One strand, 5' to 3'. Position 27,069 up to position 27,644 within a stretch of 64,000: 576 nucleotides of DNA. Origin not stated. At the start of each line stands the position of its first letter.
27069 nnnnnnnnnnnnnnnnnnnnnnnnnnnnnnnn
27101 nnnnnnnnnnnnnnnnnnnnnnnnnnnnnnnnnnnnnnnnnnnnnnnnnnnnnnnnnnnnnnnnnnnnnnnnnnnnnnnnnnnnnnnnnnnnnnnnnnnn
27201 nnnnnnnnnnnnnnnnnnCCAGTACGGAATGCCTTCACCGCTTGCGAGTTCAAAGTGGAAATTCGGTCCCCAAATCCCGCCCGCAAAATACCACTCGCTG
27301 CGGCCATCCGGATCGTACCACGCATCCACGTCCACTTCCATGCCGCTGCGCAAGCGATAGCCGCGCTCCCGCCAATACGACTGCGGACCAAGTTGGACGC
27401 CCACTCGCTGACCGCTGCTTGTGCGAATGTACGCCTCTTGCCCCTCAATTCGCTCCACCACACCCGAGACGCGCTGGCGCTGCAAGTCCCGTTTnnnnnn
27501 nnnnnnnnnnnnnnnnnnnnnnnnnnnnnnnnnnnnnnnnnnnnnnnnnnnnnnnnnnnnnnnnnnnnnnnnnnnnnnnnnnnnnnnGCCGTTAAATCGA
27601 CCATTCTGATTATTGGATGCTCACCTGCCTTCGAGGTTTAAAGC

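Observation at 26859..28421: Two paralogous secreted proteins with extreme Trp/Tyr/Pro and Arg/Asp/His low-complexity tails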

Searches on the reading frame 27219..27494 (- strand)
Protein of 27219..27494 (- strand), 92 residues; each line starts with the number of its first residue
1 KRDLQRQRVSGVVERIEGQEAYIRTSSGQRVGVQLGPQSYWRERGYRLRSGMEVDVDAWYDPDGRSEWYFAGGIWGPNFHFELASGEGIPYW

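Call 23: find_homologous_proteins(query=A2, max_evalue=0.1)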
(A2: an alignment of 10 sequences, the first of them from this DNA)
Query A2 (10 sequences): 2035 candidates shared short words with the query, none scored E <= 0.1.
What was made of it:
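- Tried and rejected: find_homologous_proteins with the domain alignment A2 returned no hit, not even the family itself (call 23).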

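Call 27: search_protein_families(library=pfam, alignment_id=A2, max_evalue=10)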
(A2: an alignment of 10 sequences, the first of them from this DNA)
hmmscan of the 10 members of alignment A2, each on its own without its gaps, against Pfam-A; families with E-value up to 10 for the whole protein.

A. member 1, seq(92 aa): 0 families

B. families by the number of members that match (of 10 scanned): 3 families
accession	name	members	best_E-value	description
PF02736.25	Myosin_N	2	0.097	Myosin N-terminal SH3-like domain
PF08661.17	Rep_fac-A_3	1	0.028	Replication factor A protein 3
PF18914.6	DUF5666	1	0.16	Domain of unknown function (DUF5666)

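Call 34: search_protein_representatives(alignment_id=A3)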
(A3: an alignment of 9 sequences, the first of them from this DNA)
Query: 9 sequences, 92 profile positions. Proteins with E-value up to 0.001 (for the whole library): 242; up to 1e-10: 54; up to 1e-30: 6. The best 150 are listed.
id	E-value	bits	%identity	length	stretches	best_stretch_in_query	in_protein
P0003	4.1e-48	177.5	-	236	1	1-92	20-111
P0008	6.8e-45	167.2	-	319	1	1-92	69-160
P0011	5.5e-42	157.9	-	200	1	1-92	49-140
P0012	4.1e-33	129.5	-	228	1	2-92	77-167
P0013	1.2e-32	128.0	-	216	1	1-92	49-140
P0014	3.1e-31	123.5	-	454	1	3-92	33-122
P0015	3.2e-30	120.2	-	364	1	3-92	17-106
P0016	7.8e-29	115.7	-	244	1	2-92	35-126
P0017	1.0e-27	112.1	-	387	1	3-92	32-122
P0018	3.0e-27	110.7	-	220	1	3-92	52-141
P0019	3.1e-27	110.6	-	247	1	3-92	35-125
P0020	3.7e-27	110.4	-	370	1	3-92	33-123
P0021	2.1e-26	108.0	-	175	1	2-92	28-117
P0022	5.9e-26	106.5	-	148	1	1-92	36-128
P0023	3.1e-25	104.2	-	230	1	4-92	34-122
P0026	8.3e-25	102.8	-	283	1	1-92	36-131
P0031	1.6e-23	98.7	-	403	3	18-92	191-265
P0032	7.1e-22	93.4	-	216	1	2-92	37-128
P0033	1.7e-21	92.2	-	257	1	2-92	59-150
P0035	2.7e-21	91.6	-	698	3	16-92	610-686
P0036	3.3e-21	91.3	-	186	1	2-92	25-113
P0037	3.4e-20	88.0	-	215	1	2-92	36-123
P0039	1.1e-19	86.4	-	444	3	20-92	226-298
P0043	2.8e-18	81.9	-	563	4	11-92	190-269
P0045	2.4e-16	75.7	-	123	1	2-90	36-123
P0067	2.7e-10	56.3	-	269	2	17-92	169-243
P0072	7.7e-10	54.9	-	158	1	8-92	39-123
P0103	3.6e-07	46.3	-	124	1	8-92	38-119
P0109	6.6e-07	45.5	-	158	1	7-92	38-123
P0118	1.7e-06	44.1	-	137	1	7-91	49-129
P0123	2.7e-06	43.5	-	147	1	8-92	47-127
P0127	4.6e-06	42.8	-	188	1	10-92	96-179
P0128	4.8e-06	42.7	-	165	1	8-92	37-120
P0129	5.1e-06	42.6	-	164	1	10-92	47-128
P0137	8.3e-06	41.9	-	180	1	7-92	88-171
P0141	9.7e-06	41.7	-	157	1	10-92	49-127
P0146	1.2e-05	41.4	-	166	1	25-92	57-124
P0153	1.7e-05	41.0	-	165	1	8-92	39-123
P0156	2.1e-05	40.6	-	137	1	8-92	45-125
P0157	2.2e-05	40.6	-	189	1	15-92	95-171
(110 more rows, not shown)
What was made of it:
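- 27219..27494 (-): RH1 OB-fold domain of the MamS/MamX/ExtJ type (residues 28-119). A profile of this domain finds 242 cluster representatives (call 34).
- The RH N-domain profile retrieves 242 cluster representatives (call 34).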

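Call 38: search_protein_families(library=pfam, proteins=[P0012, P0019, P0023, P0031, P0035, P0039, P0043, P0022, P0045, P0014], max_evalue=1)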
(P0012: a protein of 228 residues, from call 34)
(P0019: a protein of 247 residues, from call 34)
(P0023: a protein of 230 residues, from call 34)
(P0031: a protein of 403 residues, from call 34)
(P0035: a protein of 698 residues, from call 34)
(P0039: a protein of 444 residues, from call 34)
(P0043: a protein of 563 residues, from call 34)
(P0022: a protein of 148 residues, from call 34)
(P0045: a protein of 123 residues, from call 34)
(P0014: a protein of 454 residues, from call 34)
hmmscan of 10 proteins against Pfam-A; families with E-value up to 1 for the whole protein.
P0012 (228 aa): 1 family
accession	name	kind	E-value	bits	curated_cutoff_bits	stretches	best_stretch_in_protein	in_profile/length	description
PF02736.25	Myosin_N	-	0.18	12.1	27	1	84-108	16-40/45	Myosin N-terminal SH3-like domain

P0019 (247 aa): 5 families
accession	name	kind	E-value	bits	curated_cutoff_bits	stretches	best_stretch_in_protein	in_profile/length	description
PF18914.6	DUF5666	-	0.018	15.7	27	1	42-94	1-50/60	Domain of unknown function (DUF5666)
PF04107.18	GCS2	-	0.031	14.1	21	1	9-67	72-132/291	Glutamate-cysteine ligase family 2(GCS2)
PF13567.11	DUF4131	-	0.099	12.8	31.6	1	3-90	29-128/165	Domain of unknown function (DUF4131)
PF25592.1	DUF7937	-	0.14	11.4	31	1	13-42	110-139/402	Domain of unknown function (DUF7937)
PF02736.25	Myosin_N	-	0.21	11.9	27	1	42-66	17-41/45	Myosin N-terminal SH3-like domain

P0023 (230 aa): 3 families
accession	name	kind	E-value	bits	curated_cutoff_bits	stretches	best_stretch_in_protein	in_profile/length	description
PF16339.10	DUF4969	-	0.046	14.5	31.4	1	1-57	1-52/79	Domain of unknown function (DUF4969)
PF18914.6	DUF5666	-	0.085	13.6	27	1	40-93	1-51/60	Domain of unknown function (DUF5666)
PF22471.2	Mcm2-like_OB_arc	-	0.52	10.8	27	0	39-88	14-58/73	Mcm2-like, OB fold, archaea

P0031 (403 aa): 12 families
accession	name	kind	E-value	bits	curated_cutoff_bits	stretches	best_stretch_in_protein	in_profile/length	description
PF01336.31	tRNA_anti-codon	-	4.5e-06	27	27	1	51-126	2-72/75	OB-fold nucleic acid binding domain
PF08402.16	TOBE_2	-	6.8e-05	23.3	21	1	46-109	13-67/76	TOBE domain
PF19649.4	DUF6152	-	0.0015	19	27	0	164-235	17-90/98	Family of unknown function (DUF6152)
PF14734.12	DUF4469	-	0.0017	18.7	22.6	0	348-373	11-36/101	Domain of unknown function (DUF4469) with IG-like fold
PF12869.13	tRNA_anti-like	-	0.0036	17.3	23.5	0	47-122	70-141/146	tRNA_anti-like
PF07490.16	Tir_receptor_N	-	0.0056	17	25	1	68-134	115-181/269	Translocated intimin receptor (Tir) N-terminus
PF14801.12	TrmI-like_N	-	0.016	15.6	24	0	100-114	3-17/50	TrmI-like N-terminal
PF24315.1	DUF7489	-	0.029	14.6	27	1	170-213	3-46/65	Domain of unknown function (DUF7489)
PF01568.27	Molydop_binding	-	0.04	14.4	26.8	0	75-122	23-66/110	Molydopterin dinucleotide binding domain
PF04351.19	PilP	-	0.06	13.7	25.6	1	15-93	35-109/146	Pilus assembly protein, PilP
PF17386.8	LBP_C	-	0.3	11.4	26.6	0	191-212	28-49/53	Lacto-N-biose phosphorylase C-terminal domain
PF13567.11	DUF4131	-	0.33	11.1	31.6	0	2-66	34-83/165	Domain of unknown function (DUF4131)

P0035 (698 aa): 5 families
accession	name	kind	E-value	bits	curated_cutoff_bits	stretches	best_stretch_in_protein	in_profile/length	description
PF05239.21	PRC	-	1.6e-18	66.9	21.2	2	7-69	4-63/78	PRC-barrel domain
PF19135.5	DUF5818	-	5.5e-09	35.9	27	3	382-439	8-55/57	Protein of unknown function (DUF5818)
PF09466.15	Yqai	-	0.14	13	20.2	1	3-36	9-41/66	Hypothetical protein Yqai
PF02736.25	Myosin_N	-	0.33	11.3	27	0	381-397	24-40/45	Myosin N-terminal SH3-like domain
PF24986.1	PRC_RimM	-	0.58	10.3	27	0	10-36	2-28/69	RimM PRC barrel domain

P0039 (444 aa): 7 families
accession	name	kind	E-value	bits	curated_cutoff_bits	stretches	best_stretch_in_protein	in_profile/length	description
PF19135.5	DUF5818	-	3.2e-06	27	27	1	360-411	12-54/57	Protein of unknown function (DUF5818)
PF24315.1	DUF7489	-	0.00027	21.1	27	1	203-242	3-42/65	Domain of unknown function (DUF7489)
PF01336.31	tRNA_anti-codon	-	0.0019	18.5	27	0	205-266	2-57/75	OB-fold nucleic acid binding domain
PF19056.6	WD40_2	-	0.0082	15.3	22.5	1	12-136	329-449/488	WD40 repeated domain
PF03990.20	DUF348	-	0.13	12.4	24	0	246-263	22-39/41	G5-linked-Ubiquitin-like domain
PF13670.12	PepSY_2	-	0.35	11.3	24.3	0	9-44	5-43/83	Peptidase propeptide and YPEB domain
PF11777.13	DUF3316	-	0.69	10.3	24.4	0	9-63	6-58/145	Protein of unknown function (DUF3316)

P0043 (563 aa): 3 families
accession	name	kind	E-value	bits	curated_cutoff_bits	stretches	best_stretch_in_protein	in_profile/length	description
PF02736.25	Myosin_N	-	0.0089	16.3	27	0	189-211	17-39/45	Myosin N-terminal SH3-like domain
PF17000.10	Asp5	-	0.037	14.7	25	0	454-474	27-46/71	Accessory secretory protein Sec, Asp5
PF10177.14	DUF2371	-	0.088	13.6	22.9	0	226-339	50-128/143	Uncharacterised conserved protein (DUF2371)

P0022 (148 aa): 3 families
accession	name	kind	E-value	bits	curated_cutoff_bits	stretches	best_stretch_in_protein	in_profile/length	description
PF02736.25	Myosin_N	-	9.6e-06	25.8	27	1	44-69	16-41/45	Myosin N-terminal SH3-like domain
PF08661.17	Rep_fac-A_3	-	0.0074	17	23.5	1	40-73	19-53/105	Replication factor A protein 3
PF24123.1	Myosin_VII_N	-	0.052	14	27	1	42-68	18-44/53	Myosin VII N-terminal beta barrel domain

P0045 (123 aa): 0 families

P0014 (454 aa): 1 family
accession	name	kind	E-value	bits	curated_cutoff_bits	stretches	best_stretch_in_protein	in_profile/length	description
PF12791.13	RsgI_N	-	0.19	12.1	25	1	40-59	3-22/40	Anti-sigma factor N-terminus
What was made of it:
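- Tried and rejected: The weak DUF5666, DUF5818, Rep_fac-A_3 and Myosin_N SH3-like hits only indicate a small beta-barrel (calls 27, 38).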

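Call 48: find_encoding_contigs(protein=P0019, flank=8000, max_places=3)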
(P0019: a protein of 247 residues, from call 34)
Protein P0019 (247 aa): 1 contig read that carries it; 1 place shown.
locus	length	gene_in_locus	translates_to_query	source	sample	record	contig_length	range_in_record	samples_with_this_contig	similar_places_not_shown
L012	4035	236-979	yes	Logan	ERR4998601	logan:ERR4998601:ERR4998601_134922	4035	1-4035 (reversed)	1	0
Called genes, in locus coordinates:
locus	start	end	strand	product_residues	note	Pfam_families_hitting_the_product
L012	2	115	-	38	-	?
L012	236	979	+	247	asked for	PF26390:MamS_MamX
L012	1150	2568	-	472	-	PF18962:Por_Secre_tail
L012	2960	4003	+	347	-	-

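Call 49: find_encoding_contigs(protein=P0023, flank=8000, max_places=3)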
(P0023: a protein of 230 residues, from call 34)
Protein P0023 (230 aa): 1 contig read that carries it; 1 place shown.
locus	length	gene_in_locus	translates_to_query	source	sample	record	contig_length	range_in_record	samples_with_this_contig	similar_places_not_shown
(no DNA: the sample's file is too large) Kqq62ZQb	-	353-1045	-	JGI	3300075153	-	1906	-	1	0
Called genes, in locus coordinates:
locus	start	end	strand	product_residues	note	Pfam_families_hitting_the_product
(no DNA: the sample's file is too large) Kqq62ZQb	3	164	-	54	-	?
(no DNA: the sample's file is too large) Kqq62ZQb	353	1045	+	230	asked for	-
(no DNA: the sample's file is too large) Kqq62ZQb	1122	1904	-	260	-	?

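Call 50: find_encoding_contigs(protein=P0014, flank=8000, max_places=3)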
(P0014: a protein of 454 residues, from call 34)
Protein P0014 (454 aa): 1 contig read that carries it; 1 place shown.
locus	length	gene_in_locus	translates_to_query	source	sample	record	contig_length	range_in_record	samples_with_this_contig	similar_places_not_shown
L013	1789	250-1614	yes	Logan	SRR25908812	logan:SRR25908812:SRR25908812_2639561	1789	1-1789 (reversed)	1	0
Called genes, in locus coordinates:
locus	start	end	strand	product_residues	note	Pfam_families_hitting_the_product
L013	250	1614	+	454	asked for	-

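Call 51: find_encoding_contigs(protein=P0033, flank=8000, max_places=3)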
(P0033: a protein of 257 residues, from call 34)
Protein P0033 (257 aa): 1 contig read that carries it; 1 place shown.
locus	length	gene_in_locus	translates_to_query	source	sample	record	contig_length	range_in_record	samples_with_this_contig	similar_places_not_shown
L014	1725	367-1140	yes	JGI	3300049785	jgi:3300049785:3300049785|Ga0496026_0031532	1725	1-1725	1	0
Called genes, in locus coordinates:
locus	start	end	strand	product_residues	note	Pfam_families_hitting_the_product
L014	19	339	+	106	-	PF13432:TPR_16 (faint)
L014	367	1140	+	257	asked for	-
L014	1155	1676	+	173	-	PF00578:AhpC-TSA, PF08534:Redoxin, PF00085:Thioredoxin (weak), PF13905:Thioredoxin_8 (weak)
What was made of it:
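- Tried and rejected: Context look-ups for P0023, P0014 and P0033 gave contigs under 2 kb (calls 49-51).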

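Call 52: list_cluster_members(proteins=[P0012, P0013, P0016, P0018, P0021, P0026, P0032, P0036, P0037, P0010])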
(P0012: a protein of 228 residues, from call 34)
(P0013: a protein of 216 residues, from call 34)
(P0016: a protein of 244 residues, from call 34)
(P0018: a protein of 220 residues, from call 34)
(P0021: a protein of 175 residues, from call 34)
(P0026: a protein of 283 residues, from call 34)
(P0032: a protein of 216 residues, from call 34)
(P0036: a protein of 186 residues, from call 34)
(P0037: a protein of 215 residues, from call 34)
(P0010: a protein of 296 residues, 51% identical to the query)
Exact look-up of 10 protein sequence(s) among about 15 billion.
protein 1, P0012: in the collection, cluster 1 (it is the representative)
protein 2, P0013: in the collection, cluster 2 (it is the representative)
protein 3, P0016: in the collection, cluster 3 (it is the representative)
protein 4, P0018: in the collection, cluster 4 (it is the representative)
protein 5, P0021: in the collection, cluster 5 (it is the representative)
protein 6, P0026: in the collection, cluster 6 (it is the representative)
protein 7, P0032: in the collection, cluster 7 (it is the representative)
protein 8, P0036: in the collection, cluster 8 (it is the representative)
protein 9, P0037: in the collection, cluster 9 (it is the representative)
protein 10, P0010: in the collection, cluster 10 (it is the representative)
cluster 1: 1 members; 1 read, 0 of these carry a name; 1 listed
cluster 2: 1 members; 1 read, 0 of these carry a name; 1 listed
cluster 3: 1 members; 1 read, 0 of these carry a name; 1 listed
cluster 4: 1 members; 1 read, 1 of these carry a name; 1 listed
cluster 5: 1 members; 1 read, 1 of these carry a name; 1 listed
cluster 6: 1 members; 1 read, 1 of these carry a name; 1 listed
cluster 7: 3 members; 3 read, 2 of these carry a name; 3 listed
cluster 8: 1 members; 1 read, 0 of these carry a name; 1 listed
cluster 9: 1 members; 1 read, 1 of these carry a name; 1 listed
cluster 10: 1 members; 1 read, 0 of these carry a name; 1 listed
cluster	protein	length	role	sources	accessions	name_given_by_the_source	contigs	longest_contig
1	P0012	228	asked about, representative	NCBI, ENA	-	-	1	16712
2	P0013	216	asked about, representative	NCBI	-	-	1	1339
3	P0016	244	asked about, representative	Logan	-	-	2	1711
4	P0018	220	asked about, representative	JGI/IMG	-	hypothetical protein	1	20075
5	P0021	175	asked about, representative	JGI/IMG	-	hypothetical protein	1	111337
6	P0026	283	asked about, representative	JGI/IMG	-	hypothetical protein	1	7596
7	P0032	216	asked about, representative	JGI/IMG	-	hypothetical protein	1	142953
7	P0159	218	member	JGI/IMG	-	hypothetical protein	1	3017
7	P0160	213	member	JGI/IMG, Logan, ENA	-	-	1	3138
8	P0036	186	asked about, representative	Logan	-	-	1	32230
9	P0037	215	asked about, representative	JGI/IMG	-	hypothetical protein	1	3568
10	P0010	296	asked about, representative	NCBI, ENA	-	-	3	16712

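Call 53: find_encoding_contigs(protein=P0032, flank=10000, max_places=2)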
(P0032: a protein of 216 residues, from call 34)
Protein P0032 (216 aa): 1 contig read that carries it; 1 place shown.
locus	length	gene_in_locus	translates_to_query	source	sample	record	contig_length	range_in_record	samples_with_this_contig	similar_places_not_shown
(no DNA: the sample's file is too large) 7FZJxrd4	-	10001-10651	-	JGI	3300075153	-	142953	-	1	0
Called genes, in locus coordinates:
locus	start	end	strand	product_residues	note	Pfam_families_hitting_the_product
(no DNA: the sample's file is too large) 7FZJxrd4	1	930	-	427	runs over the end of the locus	PF03448:MgtE_N, PF00571:CBS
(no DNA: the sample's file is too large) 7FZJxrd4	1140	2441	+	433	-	PF06245:DUF1015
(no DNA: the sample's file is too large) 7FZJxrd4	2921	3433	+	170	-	-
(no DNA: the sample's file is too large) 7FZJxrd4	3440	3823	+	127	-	-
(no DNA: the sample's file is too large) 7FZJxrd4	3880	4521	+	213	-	-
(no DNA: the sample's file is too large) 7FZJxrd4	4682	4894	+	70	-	PF13619:KTSC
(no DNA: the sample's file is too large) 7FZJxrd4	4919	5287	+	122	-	PF12728:HTH_17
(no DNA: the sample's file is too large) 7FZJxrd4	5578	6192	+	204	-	PF00440:TetR_N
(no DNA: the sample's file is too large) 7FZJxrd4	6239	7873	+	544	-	PF18962:Por_Secre_tail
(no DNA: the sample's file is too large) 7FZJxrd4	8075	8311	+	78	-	-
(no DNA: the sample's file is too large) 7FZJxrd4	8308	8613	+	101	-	PF13237:Fer4_10 (faint), PF14697:Fer4_21 (faint), PF12838:Fer4_7 (weak), PF13183:Fer4_8 (faint), PF13187:Fer4_9 (faint), PF13484:Fer4_16 (faint), PF00037:Fer4, PF12837:Fer4_6 (weak)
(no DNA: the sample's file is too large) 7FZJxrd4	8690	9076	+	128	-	PF05635:23S_rRNA_IVP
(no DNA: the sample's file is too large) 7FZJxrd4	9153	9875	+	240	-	PF00561:Abhydrolase_1, PF12697:Abhydrolase_6, PF12146:Hydrolase_4, PF00326:Peptidase_S9 (faint)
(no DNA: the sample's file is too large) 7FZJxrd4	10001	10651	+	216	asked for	-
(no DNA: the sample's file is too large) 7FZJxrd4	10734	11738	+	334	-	-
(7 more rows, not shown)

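Call 54: find_encoding_contigs(protein=P0021, flank=10000, max_places=2)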
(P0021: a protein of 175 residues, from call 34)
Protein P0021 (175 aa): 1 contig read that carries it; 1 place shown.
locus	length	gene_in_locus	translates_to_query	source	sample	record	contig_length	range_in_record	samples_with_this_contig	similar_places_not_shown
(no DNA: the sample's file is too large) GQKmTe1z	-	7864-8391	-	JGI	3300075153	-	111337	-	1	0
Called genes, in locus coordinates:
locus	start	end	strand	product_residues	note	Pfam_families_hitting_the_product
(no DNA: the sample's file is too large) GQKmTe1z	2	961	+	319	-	?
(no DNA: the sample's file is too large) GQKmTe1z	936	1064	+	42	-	-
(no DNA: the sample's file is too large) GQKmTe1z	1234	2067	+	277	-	-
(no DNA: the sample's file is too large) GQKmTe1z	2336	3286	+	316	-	PF05368:NmrA, PF13460:NAD_binding_10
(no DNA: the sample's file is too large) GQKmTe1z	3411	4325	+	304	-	PF04055:Radical_SAM, PF13353:Fer4_12 (weak)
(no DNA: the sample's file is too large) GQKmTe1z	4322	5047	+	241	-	PF13489:Methyltransf_23, PF01209:Ubie_methyltran (weak), PF08241:Methyltransf_11, PF08242:Methyltransf_12, PF13649:Methyltransf_25, PF13847:Methyltransf_31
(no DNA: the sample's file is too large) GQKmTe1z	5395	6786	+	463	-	PF13250:SNIPE, PF10544:T5orf172, PF13455:MUG113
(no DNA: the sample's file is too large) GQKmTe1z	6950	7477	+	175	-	-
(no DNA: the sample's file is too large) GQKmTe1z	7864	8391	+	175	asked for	-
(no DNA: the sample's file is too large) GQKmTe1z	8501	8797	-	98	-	-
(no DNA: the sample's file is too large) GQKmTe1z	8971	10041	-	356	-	PF02805:Ada_Zn_binding, PF12833:HTH_18, PF02870:Methyltransf_1N (weak), PF01035:DNA_binding_1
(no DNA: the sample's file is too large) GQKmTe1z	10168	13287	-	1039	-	PF00873:ACR_tran, PF03176:MMPL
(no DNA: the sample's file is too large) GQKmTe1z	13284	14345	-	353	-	PF25973:BSH_CzcB, PF25997:BSH_YhbJ (faint), PF25917:BSH_RND, PF25885:HH_EMRA (faint), PF25954:Beta-barrel_RND_2 (weak), PF25989:YknX_C (weak)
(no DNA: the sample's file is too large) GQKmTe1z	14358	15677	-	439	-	PF02321:OEP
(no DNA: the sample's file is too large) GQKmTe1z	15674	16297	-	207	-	PF00440:TetR_N, PF13977:TetR_C_6, PF16925:TetR_C_13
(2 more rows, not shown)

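Call 55: find_encoding_contigs(protein=P0036, flank=10000, max_places=2)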
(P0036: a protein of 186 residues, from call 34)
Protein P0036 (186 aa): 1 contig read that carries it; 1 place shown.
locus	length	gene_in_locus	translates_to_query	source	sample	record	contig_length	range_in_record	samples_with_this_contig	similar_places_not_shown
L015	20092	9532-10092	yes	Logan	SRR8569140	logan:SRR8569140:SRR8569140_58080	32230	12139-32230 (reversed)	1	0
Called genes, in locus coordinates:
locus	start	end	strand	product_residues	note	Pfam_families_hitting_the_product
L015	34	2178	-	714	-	-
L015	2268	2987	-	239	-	PF01738:DLH (faint), PF00561:Abhydrolase_1, PF00975:Thioesterase (weak), PF12697:Abhydrolase_6, PF12146:Hydrolase_4, PF00326:Peptidase_S9 (weak), PF20408:Abhydrolase_11 (faint), PF00756:Esterase (weak)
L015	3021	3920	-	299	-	PF00248:Aldo_ket_red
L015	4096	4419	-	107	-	PF13237:Fer4_10 (faint), PF14697:Fer4_21 (faint), PF12838:Fer4_7 (weak), PF13183:Fer4_8 (faint), PF13187:Fer4_9 (weak), PF00037:Fer4, PF12797:Fer4_2 (weak), PF12837:Fer4_6 (weak), +1 more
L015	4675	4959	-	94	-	PF18962:Por_Secre_tail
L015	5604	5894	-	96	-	PF02954:HTH_8 (weak)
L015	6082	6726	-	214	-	-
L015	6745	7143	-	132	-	-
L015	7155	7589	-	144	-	PF06892:Phage_CP76 (weak)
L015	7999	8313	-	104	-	-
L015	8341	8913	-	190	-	PF04542:Sigma70_r2, PF08281:Sigma70_r4_2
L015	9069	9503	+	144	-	-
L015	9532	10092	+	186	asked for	PF26390:MamS_MamX (weak)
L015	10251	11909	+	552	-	PF18962:Por_Secre_tail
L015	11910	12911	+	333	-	-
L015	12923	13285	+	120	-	PF02627:CMD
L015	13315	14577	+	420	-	PF01053:Cys_Met_Meta_PP, PF06838:Met_gamma_lyase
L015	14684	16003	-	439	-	PF13231:PMT_2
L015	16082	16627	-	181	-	PF01325:Fe_dep_repress (weak), PF02742:Fe_dep_repr_C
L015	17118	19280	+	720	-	PF22494:choice_anch_I, PF13860:FlgD_ig (faint), PF18962:Por_Secre_tail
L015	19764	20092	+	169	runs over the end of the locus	PF01584:CheW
